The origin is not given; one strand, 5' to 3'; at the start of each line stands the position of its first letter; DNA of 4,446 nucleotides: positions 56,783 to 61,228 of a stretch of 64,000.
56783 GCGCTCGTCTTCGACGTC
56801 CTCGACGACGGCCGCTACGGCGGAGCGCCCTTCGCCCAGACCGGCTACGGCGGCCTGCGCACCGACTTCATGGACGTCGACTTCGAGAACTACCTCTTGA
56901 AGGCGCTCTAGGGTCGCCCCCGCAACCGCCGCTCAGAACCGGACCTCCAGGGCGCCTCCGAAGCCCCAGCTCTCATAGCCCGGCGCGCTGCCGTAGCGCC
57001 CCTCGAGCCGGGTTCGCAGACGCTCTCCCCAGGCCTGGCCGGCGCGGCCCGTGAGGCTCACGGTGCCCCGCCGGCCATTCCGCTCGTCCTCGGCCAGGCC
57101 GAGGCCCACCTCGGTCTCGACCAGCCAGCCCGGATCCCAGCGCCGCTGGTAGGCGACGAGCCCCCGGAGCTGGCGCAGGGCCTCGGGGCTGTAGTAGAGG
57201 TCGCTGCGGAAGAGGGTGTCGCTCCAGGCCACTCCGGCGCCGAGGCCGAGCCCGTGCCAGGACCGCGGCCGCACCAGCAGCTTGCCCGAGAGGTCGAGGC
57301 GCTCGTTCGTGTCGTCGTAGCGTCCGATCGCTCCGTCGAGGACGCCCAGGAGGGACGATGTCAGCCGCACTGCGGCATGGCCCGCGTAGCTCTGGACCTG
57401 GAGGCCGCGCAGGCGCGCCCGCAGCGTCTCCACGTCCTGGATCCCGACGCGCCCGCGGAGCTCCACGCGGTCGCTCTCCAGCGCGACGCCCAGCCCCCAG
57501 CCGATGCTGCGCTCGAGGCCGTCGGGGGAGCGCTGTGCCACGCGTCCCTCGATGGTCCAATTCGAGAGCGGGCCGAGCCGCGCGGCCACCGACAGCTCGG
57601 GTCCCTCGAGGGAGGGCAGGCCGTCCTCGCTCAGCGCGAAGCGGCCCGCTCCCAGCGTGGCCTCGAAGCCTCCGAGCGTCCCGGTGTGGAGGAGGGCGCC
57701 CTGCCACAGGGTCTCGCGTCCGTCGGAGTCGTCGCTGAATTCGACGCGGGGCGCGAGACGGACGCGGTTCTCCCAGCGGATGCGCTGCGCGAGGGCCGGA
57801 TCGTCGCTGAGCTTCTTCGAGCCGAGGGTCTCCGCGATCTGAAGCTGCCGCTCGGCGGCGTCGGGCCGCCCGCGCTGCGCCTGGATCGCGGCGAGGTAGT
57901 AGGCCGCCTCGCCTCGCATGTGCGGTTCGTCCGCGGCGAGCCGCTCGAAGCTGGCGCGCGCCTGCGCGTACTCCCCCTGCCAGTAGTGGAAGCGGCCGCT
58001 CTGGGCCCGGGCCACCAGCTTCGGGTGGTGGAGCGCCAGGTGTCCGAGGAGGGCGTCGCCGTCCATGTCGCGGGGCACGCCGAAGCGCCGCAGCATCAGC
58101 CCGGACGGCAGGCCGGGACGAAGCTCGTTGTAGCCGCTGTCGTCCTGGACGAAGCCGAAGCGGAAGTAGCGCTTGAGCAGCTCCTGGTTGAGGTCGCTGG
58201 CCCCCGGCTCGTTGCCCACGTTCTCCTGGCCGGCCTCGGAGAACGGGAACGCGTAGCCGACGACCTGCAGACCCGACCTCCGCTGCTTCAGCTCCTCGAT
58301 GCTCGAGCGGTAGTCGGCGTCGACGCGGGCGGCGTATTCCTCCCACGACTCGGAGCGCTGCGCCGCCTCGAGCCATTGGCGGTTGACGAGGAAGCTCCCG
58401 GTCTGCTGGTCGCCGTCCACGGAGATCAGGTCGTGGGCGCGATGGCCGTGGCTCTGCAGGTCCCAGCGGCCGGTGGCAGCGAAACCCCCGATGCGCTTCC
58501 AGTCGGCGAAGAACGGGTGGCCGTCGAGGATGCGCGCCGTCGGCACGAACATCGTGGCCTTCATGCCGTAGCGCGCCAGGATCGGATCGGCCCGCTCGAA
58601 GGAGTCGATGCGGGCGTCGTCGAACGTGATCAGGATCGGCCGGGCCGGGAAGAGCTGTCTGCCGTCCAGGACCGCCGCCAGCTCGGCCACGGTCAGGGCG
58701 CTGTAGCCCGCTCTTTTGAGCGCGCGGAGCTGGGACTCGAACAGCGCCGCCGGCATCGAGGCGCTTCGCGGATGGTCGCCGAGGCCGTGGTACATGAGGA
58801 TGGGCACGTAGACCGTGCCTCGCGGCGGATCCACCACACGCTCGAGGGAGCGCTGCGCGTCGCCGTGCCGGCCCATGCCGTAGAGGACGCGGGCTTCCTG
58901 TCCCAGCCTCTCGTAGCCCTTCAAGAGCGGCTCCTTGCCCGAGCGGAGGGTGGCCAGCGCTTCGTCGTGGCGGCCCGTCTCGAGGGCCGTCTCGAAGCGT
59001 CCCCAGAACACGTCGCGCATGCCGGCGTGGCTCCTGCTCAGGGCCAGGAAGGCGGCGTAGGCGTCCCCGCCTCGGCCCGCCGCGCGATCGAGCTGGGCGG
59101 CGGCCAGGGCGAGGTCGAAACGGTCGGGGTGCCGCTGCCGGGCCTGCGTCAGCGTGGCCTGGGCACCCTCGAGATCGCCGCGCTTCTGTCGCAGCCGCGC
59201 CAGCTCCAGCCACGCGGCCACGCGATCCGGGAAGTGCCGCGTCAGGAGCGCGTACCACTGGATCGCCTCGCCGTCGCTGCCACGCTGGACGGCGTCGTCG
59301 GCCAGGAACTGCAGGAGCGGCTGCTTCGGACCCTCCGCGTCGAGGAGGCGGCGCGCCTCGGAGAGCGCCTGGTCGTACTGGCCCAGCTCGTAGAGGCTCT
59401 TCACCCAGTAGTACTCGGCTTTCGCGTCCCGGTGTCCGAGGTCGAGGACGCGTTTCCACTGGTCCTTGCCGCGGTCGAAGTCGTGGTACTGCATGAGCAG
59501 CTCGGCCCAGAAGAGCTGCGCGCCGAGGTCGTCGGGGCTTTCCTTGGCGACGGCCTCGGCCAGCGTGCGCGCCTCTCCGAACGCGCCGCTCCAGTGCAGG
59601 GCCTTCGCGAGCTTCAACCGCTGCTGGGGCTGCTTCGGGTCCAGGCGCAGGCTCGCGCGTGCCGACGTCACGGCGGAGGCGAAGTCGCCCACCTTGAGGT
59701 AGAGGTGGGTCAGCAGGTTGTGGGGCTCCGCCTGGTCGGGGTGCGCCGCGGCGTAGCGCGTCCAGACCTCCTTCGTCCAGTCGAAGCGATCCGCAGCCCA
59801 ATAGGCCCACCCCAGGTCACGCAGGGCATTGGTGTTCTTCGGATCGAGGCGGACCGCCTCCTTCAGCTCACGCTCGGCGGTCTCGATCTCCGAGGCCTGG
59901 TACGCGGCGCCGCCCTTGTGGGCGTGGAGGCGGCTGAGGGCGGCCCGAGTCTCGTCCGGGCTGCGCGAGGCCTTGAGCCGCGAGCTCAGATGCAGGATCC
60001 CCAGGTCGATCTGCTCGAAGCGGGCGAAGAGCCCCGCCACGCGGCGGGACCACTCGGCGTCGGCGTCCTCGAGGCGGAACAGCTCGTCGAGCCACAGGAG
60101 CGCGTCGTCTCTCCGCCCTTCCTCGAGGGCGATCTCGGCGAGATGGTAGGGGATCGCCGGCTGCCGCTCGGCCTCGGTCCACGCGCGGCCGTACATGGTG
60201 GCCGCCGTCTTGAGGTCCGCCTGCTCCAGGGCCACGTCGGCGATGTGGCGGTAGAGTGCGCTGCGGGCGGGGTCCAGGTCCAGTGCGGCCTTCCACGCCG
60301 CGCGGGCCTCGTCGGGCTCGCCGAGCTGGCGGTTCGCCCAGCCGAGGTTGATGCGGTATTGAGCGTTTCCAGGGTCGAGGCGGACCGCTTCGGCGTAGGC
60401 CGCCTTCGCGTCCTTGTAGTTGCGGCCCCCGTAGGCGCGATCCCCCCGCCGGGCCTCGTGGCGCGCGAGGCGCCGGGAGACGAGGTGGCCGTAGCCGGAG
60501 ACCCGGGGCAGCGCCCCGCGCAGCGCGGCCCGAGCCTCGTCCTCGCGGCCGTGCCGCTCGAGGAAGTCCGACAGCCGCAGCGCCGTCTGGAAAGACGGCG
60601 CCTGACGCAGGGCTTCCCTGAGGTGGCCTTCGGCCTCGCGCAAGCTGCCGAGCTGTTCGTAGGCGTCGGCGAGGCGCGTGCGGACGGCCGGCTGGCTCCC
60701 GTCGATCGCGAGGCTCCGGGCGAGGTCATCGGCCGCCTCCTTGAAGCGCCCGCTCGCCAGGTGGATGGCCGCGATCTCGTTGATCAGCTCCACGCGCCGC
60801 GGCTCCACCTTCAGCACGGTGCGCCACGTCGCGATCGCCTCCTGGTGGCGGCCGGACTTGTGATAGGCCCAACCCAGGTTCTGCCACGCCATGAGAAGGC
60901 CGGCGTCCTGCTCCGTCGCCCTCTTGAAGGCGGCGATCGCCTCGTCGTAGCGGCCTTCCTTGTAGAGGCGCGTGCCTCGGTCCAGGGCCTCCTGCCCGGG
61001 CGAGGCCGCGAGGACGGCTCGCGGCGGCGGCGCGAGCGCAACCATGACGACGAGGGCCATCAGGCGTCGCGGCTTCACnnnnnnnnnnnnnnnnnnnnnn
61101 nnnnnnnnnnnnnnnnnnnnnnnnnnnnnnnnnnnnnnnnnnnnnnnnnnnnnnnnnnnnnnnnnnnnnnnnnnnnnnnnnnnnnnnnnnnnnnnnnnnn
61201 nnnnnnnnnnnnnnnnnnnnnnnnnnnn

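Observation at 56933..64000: Synthase-dependent exopolysaccharide locus whose PgaA/BcsC-type TPR-porin exporter carries an embedded NodB deacetylase domain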

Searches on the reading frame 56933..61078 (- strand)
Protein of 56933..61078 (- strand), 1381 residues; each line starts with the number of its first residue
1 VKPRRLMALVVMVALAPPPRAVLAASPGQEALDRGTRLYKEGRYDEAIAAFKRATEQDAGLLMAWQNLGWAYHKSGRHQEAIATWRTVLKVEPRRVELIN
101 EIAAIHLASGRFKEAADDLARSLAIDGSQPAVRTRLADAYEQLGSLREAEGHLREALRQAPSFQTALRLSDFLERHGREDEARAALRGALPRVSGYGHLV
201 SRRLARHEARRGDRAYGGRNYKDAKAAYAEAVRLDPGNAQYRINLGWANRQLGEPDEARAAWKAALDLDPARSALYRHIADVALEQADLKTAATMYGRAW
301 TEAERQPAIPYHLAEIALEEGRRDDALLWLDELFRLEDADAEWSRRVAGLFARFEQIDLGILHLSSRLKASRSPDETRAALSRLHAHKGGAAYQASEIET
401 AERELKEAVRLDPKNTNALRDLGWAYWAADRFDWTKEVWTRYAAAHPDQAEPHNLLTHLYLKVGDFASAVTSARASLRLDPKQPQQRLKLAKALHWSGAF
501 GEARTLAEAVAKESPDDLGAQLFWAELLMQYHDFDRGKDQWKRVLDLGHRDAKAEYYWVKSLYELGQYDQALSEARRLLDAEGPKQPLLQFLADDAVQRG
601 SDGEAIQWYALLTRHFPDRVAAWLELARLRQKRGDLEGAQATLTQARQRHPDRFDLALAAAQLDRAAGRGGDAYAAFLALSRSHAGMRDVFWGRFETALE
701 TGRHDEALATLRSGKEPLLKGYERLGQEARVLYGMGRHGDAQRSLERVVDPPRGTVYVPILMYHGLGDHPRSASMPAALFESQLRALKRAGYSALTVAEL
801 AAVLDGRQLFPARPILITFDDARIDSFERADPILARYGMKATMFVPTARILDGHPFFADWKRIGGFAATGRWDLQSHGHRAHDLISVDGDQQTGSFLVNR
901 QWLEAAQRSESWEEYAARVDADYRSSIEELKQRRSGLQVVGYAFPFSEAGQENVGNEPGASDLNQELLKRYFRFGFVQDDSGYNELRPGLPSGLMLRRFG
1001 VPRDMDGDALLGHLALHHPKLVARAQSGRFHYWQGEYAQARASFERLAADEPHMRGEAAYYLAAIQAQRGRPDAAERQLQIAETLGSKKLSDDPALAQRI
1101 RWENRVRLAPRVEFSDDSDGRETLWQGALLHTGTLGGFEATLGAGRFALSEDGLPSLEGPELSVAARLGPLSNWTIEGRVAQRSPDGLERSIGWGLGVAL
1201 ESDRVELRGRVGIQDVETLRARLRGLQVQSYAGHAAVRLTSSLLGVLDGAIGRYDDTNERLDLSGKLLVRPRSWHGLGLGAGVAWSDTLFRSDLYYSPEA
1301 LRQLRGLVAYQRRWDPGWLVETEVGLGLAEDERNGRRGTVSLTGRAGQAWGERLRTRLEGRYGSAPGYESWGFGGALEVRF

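Call 6: search_protein_families(library=pfam, proteins=[window:56933-61078:-], max_evalue=0.01)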
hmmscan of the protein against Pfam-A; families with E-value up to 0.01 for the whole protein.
window:56933-61078:- (1381 aa): 22 families
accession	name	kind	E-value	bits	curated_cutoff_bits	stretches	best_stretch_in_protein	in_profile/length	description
PF14559.12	TPR_19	-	1.2e-50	170.1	25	8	107-162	2-57/68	Tetratricopeptide repeat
PF13432.12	TPR_16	-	1.2e-44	150.7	32.7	7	211-271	3-63/65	Tetratricopeptide repeat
PF07719.23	TPR_2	-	6.9e-38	126.1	27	3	240-270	2-32/34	Tetratricopeptide repeat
PF13428.12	TPR_14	-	2.4e-33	111.6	23.5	2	131-168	2-39/44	Tetratricopeptide repeat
PF00515.34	TPR_1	-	1.8e-31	107.1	27.8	2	64-93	3-32/34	Tetratricopeptide repeat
PF13181.12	TPR_8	-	3.6e-27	92.6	25.7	1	64-93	3-32/34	Tetratricopeptide repeat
PF13414.12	TPR_11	-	1.4e-25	89.1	26.8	2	35-76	1-42/42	TPR repeat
PF13431.12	TPR_17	-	2.7e-20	71.3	24.4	2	228-260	2-34/34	Tetratricopeptide repeat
PF23914.1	TPR_CcmH_CycH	-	8.7e-16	58.6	42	1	445-549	45-152/158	Cytochrome c-type biogenesis protein H TPR domain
PF13174.12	TPR_6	-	9.2e-16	57.8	26.3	0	622-652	2-32/33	Tetratricopeptide repeat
PF13424.12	TPR_12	-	3.2e-15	56.5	30.1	2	38-83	13-66/77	Tetratricopeptide repeat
PF12895.13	ANAPC3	-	2.2e-13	50.7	27.2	1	500-573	5-77/82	Anaphase-promoting complex, cyclosome, subunit 3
PF13176.12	TPR_7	-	6.8e-10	38.7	27.9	0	64-89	1-26/36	Tetratricopeptide repeat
PF13371.12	TPR_9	-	2.9e-09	37.3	35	2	71-133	4-66/73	Tetratricopeptide repeat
PF01522.26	Polysacc_deac_1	-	4.3e-09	36.8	23.1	1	811-906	5-93/124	Polysaccharide deacetylase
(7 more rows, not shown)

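Call 7: search_protein_families(library=ncbifam, proteins=[window:56933-61078:-], max_evalue=0.01)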
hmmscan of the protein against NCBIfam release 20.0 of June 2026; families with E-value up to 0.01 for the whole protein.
window:56933-61078:- (1381 aa): 30 families (the best 25 are shown)
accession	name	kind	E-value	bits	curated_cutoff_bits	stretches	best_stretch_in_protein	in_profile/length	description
TIGR02917.1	PEP_TPR_lipo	equivalog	5.1e-46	157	312.2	3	217-548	477-800/899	XrtA/PEP-CTERM system TPR-repeat protein PrsT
NF040959.1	MamA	equivalog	1.3e-37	129.2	200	5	33-169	42-178/204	magnetosome protein MamA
TIGR02521.1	type_IV_pilW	equivalog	6.8e-28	97.8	154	5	35-121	106-194/234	type IV pilus biogenesis/stability protein PilW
TIGR02552.1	LcrH_SycD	equivalog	6.4e-23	81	104.8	2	36-139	26-132/136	SycD/LcrH family type III secretion system chaperone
NF033920.0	C39_PA2778_fam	equivalog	2.2e-20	73.2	150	4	26-125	154-253/255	PA2778 family cysteine peptidase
NF033758.1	gliding_GltE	equivalog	8.1e-17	61.3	225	2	50-168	74-192/411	adventurous gliding motility TPR repeat lipoprotein GltE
TIGR03938.2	deacetyl_PgaB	equivalog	1.3e-14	53.4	321.9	1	761-933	6-197/621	poly-beta-1,6-N-acetyl-D-glucosamine N-deacetylase PgaB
NF033762.1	social_mot_Tgl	equivalog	3.1e-13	49.7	225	2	40-121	112-195/252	social motility TPR repeat lipoprotein Tgl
TIGR00990.1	3a0801s09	subfamily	4.7e-12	45.3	757.25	1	221-299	347-425/615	mitochondrial import receptor subunit TOM70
NF011177.0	PRK14582.1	equivalog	6.7e-12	44.5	923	1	774-950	68-256/671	poly-beta-1,6-N-acetyl-D-glucosamine N-deacetylase PgaB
NF008520.0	PRK11447.1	equivalog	1.5e-11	42.9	858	2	29-172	574-717/1157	cellulose synthase complex outer membrane protein BcsC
NF008757.0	PRK11788.1-5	equivalog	5.3e-11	42.3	363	1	74-206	192-328/388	lipopolysaccharide assembly protein LapB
TIGR03939.1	PGA_TPR_OMP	equivalog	1.1e-10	40.5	366.65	1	41-168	66-193/800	poly-beta-1,6 N-acetyl-D-glucosamine export porin PgaA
NF047507.1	TPR_BatC_Lepto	exception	1e-09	38.2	175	1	33-94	63-128/214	TPR repeat-containing protein BatC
NF052415.1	T3SS_chap_SctY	equivalog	1.9e-09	38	70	0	93-189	3-103/106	type III secretion apparatus assembly chaperone SctY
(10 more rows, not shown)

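Call 74: search_protein_families(library=pfam, alignment_id=A5, max_evalue=0.001)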
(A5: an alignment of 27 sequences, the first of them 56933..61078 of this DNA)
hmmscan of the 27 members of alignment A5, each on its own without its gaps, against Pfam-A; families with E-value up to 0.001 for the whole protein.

A. member 1, window:56933-61078:- (1381 aa): 17 families
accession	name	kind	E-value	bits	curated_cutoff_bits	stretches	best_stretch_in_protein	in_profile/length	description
PF14559.12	TPR_19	-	1.2e-50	170.1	25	7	107-162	2-57/68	Tetratricopeptide repeat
PF13432.12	TPR_16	-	1.2e-44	150.7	32.7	5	211-271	3-63/65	Tetratricopeptide repeat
PF07719.23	TPR_2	-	6.9e-38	126.1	27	2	240-270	2-32/34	Tetratricopeptide repeat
PF13428.12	TPR_14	-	2.4e-33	111.6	23.5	0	131-168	2-39/44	Tetratricopeptide repeat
PF00515.34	TPR_1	-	1.8e-31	107.1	27.8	2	64-93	3-32/34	Tetratricopeptide repeat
PF13181.12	TPR_8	-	3.6e-27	92.6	25.7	0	64-93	3-32/34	Tetratricopeptide repeat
PF13414.12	TPR_11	-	1.4e-25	89.1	26.8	1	35-76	1-42/42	TPR repeat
PF13431.12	TPR_17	-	2.7e-20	71.3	24.4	0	228-260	2-34/34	Tetratricopeptide repeat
PF23914.1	TPR_CcmH_CycH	-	8.7e-16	58.6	42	1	445-549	45-152/158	Cytochrome c-type biogenesis protein H TPR domain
PF13174.12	TPR_6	-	9.2e-16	57.8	26.3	0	622-652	2-32/33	Tetratricopeptide repeat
PF13424.12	TPR_12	-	3.2e-15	56.5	30.1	2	38-83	13-66/77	Tetratricopeptide repeat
PF12895.13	ANAPC3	-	2.2e-13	50.7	27.2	0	500-573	5-77/82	Anaphase-promoting complex, cyclosome, subunit 3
PF13176.12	TPR_7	-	6.8e-10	38.7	27.9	0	64-89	1-26/36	Tetratricopeptide repeat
PF13371.12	TPR_9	-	2.9e-09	37.3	35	1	71-133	4-66/73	Tetratricopeptide repeat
PF01522.26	Polysacc_deac_1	-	4.3e-09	36.8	23.1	1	811-906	5-93/124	Polysaccharide deacetylase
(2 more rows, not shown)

B. families by the number of members that match (of 27 scanned): 46 families (the first 25 are shown)
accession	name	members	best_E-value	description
PF14559.12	TPR_19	27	3.4e-58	Tetratricopeptide repeat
PF07719.23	TPR_2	27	1.3e-46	Tetratricopeptide repeat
PF13432.12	TPR_16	27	2.1e-46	Tetratricopeptide repeat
PF13428.12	TPR_14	27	1.1e-45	Tetratricopeptide repeat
PF00515.34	TPR_1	27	5.8e-38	Tetratricopeptide repeat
PF13181.12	TPR_8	27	1.8e-31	Tetratricopeptide repeat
PF13431.12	TPR_17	27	3.7e-28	Tetratricopeptide repeat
PF23914.1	TPR_CcmH_CycH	27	4.4e-28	Cytochrome c-type biogenesis protein H TPR domain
PF12895.13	ANAPC3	27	4.2e-27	Anaphase-promoting complex, cyclosome, subunit 3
PF13424.12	TPR_12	27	6.5e-26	Tetratricopeptide repeat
PF13414.12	TPR_11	26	8.8e-37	TPR repeat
PF13174.12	TPR_6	26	6.6e-27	Tetratricopeptide repeat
PF01522.26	Polysacc_deac_1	26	3.4e-12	Polysaccharide deacetylase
PF13371.12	TPR_9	23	9e-23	Tetratricopeptide repeat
PF13176.12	TPR_7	23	2.2e-18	Tetratricopeptide repeat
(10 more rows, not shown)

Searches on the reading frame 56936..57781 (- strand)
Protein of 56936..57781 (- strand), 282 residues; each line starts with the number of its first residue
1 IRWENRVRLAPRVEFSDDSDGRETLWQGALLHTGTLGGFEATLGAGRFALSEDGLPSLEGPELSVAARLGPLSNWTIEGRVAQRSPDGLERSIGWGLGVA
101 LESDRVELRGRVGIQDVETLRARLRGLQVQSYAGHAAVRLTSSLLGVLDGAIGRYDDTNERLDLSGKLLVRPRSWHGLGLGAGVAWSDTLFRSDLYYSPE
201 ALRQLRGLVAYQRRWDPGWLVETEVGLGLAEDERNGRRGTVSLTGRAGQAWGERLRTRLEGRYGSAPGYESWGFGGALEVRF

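Call 72: search_protein_representatives(protein=window:56936-57781:-)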
Query: 282 residues. Proteins with E-value up to 0.001 (for the whole library): 53; up to 1e-10: 26; up to 1e-30: 6. The best 53 are listed.
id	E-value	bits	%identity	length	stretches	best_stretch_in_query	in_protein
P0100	3.1e-88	312.2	57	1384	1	1-282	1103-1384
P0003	4.4e-78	278.9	51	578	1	1-282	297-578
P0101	1.7e-47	178.5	40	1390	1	4-279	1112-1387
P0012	4.7e-39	150.8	36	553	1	1-274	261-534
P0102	1.4e-38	149.2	36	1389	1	1-275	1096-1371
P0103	2.7e-35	138.4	39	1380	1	1-282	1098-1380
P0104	6.2e-29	117.5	50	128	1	161-282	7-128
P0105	5.6e-21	91.4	28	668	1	1-274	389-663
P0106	6.4e-21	91.3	29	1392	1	2-282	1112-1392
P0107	1.2e-19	87.1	31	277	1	45-274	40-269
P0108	1.2e-19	87.0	31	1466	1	3-282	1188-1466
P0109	3.8e-18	82.1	29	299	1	1-277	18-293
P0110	5.8e-18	81.5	27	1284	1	4-282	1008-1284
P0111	7.7e-18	81.1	30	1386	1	2-282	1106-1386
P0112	3.0e-17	79.2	33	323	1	2-282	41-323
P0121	2.3e-12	63.2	27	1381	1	1-275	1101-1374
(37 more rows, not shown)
